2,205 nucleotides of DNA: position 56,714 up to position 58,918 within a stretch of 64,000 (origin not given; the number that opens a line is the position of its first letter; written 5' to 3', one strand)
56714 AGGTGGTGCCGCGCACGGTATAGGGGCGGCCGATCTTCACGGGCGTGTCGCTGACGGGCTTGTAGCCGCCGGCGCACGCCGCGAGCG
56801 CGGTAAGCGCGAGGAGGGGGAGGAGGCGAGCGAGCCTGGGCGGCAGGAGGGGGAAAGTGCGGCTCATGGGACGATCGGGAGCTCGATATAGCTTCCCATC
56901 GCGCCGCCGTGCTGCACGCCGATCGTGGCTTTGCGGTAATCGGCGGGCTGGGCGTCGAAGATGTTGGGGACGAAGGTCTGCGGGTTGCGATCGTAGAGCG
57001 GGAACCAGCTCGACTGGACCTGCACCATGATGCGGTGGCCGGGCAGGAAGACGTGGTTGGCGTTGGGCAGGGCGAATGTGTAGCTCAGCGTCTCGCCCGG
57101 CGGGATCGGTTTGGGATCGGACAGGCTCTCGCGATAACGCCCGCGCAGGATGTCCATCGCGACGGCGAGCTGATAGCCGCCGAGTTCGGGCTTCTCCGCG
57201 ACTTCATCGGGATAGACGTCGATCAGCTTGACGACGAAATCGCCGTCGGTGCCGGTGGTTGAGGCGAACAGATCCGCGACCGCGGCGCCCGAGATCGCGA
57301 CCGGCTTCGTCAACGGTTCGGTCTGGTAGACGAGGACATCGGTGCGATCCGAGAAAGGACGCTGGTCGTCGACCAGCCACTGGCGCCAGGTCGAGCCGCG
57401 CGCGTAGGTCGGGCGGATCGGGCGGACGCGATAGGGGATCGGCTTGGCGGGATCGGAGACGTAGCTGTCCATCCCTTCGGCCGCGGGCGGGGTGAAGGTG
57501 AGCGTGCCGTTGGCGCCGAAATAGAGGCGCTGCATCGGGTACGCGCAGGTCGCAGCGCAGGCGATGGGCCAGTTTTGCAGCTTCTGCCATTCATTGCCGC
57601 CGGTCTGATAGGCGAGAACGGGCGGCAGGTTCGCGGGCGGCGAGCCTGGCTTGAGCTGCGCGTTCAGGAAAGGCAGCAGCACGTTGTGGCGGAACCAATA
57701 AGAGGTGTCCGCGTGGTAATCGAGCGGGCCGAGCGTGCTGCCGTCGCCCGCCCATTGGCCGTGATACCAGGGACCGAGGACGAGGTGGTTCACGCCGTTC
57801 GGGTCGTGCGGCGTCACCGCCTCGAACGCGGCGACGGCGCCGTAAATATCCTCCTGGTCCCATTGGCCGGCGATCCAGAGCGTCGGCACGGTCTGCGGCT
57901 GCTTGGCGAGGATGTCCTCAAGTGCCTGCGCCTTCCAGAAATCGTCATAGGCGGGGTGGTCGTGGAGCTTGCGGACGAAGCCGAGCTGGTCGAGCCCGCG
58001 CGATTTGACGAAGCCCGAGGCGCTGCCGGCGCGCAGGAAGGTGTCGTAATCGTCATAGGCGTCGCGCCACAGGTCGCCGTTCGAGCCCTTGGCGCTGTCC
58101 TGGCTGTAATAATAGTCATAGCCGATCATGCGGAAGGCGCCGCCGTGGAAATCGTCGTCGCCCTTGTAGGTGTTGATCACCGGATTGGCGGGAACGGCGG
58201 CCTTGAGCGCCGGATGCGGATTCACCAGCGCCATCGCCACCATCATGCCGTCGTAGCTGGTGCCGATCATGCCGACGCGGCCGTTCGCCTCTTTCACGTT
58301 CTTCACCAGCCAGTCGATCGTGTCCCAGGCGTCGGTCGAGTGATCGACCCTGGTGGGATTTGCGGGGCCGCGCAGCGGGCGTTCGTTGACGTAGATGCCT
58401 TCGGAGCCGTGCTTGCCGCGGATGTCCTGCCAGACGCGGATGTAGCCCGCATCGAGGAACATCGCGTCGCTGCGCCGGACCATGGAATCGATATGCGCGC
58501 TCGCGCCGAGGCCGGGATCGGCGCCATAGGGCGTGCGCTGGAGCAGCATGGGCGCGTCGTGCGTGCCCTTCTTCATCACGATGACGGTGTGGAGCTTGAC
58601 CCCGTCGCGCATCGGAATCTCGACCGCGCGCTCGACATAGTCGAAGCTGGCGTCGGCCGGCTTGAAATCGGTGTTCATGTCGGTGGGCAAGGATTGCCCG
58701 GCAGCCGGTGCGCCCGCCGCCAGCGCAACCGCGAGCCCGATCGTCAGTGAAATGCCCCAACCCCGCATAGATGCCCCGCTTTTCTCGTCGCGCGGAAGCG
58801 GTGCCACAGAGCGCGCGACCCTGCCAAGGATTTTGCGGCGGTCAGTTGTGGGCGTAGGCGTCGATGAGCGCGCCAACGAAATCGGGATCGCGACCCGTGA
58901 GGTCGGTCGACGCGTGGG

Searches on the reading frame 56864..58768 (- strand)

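Call 22: search_protein_families(library=pfam, proteins=[window:56864-58768:-], max_evalue=0.00001)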
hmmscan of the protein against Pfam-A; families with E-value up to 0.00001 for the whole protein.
window:56864-58768:- (634 aa): 3 families
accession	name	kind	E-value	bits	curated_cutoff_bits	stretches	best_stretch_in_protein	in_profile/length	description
PF02129.25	Peptidase_S15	-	2.2e-54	185.3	23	1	55-338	1-262/262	X-Pro dipeptidyl-peptidase (S15 family)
PF08530.16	PepX_C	-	1.6e-31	110.3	22.5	1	380-627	5-215/217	X-Pro dipeptidyl-peptidase C-terminal non-catalytic domain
PF00326.27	Peptidase_S9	-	3.7e-06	27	22.6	0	102-206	7-107/213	Prolyl oligopeptidase family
